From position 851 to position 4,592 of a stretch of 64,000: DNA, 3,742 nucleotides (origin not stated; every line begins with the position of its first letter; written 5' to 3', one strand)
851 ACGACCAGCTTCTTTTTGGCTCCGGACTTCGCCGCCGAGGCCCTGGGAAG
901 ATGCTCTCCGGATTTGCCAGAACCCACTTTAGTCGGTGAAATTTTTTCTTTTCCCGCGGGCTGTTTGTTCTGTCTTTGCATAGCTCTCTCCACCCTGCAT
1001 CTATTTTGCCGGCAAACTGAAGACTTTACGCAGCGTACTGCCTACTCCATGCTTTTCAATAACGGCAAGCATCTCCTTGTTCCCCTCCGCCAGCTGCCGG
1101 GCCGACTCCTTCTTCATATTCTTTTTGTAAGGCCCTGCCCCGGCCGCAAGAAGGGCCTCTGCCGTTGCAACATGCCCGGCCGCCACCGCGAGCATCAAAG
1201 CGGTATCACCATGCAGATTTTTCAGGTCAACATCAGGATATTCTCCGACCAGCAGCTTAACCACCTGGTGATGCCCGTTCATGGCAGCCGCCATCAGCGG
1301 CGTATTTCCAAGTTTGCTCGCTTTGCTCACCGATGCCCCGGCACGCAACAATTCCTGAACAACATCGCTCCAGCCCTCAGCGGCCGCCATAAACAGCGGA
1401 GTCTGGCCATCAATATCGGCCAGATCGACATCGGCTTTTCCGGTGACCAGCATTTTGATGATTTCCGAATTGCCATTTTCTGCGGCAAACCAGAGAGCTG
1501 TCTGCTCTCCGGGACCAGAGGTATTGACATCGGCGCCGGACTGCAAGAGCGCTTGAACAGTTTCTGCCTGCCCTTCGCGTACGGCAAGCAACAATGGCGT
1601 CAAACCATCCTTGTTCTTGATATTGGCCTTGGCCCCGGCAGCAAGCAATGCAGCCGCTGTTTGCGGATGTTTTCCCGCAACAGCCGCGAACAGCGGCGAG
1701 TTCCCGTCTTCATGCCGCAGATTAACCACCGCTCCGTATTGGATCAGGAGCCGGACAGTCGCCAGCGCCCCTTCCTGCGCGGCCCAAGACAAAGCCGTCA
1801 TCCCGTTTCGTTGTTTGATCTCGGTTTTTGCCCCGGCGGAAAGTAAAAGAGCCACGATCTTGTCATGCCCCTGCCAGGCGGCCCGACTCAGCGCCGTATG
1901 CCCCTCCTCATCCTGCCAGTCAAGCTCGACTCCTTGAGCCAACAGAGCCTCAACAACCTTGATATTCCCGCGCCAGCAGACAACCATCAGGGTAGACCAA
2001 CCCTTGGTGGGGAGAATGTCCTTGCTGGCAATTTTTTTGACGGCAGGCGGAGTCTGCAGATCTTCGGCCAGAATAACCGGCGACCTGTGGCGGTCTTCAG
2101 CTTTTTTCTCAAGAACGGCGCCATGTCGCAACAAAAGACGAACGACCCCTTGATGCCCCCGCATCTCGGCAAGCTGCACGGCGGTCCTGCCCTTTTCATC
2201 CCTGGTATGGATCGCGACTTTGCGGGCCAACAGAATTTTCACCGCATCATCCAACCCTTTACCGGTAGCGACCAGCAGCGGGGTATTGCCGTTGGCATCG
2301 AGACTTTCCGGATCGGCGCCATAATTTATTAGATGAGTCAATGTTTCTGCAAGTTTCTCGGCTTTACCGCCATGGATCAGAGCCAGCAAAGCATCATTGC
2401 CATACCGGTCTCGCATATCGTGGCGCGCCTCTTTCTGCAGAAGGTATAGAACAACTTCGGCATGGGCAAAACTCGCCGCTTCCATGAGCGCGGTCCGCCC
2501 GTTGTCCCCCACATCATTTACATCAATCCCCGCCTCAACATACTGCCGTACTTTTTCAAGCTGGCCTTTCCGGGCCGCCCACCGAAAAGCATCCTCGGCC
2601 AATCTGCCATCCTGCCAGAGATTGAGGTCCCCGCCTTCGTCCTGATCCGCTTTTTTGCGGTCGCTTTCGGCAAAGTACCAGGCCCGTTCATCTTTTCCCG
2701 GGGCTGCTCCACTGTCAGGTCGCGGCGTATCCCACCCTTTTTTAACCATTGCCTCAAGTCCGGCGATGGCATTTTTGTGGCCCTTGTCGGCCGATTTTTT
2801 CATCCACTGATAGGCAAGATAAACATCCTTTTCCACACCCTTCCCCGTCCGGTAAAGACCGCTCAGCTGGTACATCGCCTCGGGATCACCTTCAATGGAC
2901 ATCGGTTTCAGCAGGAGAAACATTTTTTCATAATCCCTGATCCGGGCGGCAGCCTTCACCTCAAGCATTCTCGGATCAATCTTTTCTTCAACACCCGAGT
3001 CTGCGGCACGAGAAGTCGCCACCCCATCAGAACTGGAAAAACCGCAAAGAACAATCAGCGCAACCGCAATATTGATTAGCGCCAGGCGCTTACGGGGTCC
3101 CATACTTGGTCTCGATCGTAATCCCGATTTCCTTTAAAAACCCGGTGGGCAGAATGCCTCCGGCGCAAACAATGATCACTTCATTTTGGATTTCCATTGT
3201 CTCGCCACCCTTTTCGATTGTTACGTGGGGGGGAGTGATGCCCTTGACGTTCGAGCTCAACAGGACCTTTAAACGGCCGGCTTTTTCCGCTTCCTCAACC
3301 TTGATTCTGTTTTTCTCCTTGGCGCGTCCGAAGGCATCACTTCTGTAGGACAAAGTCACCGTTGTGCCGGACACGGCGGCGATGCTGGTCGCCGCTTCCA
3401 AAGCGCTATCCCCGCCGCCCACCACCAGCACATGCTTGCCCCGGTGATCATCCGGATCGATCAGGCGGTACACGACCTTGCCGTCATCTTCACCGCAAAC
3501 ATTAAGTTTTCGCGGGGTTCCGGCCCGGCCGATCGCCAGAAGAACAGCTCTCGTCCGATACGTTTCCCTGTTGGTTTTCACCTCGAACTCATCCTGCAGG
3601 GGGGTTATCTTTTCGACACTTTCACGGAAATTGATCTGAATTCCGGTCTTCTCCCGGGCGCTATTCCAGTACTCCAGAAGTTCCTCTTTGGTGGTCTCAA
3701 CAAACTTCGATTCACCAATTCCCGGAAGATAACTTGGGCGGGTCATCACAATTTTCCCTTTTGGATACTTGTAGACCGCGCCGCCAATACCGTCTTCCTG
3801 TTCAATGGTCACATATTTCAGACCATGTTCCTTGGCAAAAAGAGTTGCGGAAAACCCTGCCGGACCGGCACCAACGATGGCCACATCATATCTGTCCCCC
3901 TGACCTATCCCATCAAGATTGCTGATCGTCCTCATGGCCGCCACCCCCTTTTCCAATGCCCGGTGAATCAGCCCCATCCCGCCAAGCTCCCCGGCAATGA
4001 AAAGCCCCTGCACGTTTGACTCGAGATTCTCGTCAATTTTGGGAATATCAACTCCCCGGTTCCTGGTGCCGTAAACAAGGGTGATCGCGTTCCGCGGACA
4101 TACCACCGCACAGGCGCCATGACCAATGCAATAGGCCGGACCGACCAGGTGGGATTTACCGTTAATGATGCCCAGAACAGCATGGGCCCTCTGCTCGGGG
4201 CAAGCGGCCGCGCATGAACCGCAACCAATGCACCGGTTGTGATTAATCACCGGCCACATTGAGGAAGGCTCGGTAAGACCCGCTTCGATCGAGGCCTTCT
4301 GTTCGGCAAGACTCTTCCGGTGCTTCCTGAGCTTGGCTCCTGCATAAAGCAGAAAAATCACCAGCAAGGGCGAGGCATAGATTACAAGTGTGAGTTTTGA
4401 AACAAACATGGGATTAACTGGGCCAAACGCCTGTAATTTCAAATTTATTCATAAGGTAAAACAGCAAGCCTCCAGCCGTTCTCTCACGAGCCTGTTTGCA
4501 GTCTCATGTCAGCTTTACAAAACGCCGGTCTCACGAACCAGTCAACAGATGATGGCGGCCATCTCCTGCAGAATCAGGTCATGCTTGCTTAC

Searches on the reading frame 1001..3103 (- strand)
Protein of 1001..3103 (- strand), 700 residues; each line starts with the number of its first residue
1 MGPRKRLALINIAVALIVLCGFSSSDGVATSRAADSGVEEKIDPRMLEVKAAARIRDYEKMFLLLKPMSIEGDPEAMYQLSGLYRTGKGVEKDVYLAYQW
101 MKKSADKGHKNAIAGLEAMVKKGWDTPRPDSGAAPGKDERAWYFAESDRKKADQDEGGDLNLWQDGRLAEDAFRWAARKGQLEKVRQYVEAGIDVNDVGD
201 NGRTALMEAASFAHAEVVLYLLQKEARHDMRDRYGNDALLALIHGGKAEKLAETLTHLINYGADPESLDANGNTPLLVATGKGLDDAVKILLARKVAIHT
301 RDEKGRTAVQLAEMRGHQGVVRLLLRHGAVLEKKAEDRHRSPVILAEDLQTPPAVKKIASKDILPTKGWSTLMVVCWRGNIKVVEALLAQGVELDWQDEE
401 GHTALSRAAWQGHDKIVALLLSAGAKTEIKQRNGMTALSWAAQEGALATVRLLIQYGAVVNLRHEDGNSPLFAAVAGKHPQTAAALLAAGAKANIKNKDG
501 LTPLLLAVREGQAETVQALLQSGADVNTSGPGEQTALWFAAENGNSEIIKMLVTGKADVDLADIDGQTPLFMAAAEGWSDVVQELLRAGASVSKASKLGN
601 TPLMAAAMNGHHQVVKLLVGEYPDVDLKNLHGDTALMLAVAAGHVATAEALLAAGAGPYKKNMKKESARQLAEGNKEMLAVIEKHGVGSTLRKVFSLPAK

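Call 22: search_protein_families(library=pfam, proteins=[window:1001-3103:-], max_evalue=0.00001)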
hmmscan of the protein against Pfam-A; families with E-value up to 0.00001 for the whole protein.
window:1001-3103:- (700 aa): 8 families
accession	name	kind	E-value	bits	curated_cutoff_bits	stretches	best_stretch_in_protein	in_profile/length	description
PF12796.13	Ank_2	-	4.1e-101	332.2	27.3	8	504-593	1-87/90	Ankyrin repeats (3 copies)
PF00023.36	Ank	-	1.9e-76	248.1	21.1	2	599-629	2-32/33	Ankyrin repeat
PF13637.12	Ank_4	-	4.1e-56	186.2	22.7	3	175-222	3-50/50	Ankyrin repeats (many copies)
PF13606.12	Ank_3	-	2e-52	168.6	22.3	0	599-625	2-28/30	Ankyrin repeat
PF13857.12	Ank_5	-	2.3e-41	139.8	27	2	519-570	1-53/56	Ankyrin repeats (many copies)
PF24521.3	Ank_KRIT1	-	8.3e-19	68.2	80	0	205-316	21-129/149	KRIT1 ankyrin-repeats domain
PF08238.18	Sel1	-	1.6e-08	35.2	30.7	1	74-109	1-36/36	Sel1 repeat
PF23745.1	ANK_LRRK2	-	6.3e-07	29.7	27.5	0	368-422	63-114/130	LRRK2 ANK repeat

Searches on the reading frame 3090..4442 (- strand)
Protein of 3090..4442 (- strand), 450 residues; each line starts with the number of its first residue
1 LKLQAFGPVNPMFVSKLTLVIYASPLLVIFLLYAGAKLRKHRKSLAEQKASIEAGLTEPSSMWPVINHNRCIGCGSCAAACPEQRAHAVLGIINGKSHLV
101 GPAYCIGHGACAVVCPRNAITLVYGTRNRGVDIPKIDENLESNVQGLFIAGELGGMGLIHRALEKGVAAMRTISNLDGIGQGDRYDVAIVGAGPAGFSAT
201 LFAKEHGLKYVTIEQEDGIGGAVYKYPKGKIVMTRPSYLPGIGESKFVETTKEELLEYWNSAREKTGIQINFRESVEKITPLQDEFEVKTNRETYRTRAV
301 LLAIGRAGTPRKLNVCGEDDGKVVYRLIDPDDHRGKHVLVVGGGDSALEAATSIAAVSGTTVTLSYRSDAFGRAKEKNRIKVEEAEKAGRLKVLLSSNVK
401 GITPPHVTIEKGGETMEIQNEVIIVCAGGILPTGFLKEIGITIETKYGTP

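Call 22: search_protein_families(library=pfam, proteins=[window:3090-4442:-], max_evalue=0.00001)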
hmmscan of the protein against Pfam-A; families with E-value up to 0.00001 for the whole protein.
window:3090-4442:- (450 aa): 17 families
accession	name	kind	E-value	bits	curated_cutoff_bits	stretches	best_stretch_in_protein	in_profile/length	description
PF13738.12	Pyr_redox_3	-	8.5e-40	137.3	30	1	189-444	2-282/305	Pyridine nucleotide-disulphide oxidoreductase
PF07992.20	Pyr_redox_2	-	8.2e-26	91.5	26.1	1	185-443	1-251/291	Pyridine nucleotide-disulphide oxidoreductase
PF03486.20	HI0933_like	-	4.1e-12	46.5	50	0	251-311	107-169/244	HI0933-like protein Rossmann domain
PF12838.12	Fer4_7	-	5.8e-11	43.1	27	0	66-83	33-50/52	4Fe-4S dicluster domain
PF13237.11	Fer4_10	-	1.5e-10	41.2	25.5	1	65-116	3-53/53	4Fe-4S dicluster domain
PF14697.11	Fer4_21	-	3.8e-10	40.2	35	1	65-122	2-59/59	4Fe-4S dicluster domain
PF00037.32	Fer4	-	8.1e-10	38.6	21.1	1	64-83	1-20/24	4Fe-4S binding domain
PF12797.12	Fer4_2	-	6.9e-09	35.5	24.5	1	64-83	3-22/22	4Fe-4S binding domain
PF00890.30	FAD_binding_2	-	9.7e-08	32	20.4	1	186-223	1-38/414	FAD binding domain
PF12831.13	FAD_oxidored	-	1.2e-07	31.8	27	0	186-223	1-38/416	FAD dependent oxidoreductase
PF12837.12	Fer4_6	-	1.5e-07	31.4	25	1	64-84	2-22/24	4Fe-4S binding domain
PF00070.33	Pyr_redox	-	2.8e-07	31.4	22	0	337-403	1-67/82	Pyridine nucleotide-disulphide oxidoreductase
PF13434.12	Lys_Orn_oxgnase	-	2.8e-07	30.4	21.3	1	248-372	90-226/339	L-lysine 6-monooxygenase/L-ornithine 5-monooxygenase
PF01946.23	Thi4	-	3.6e-07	30.1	26.2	0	185-224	18-58/235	Thi4 family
PF13450.12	NAD_binding_8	-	3.7e-07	30.8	21.9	1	189-231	1-43/68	NAD(P)-binding Rossmann-like domain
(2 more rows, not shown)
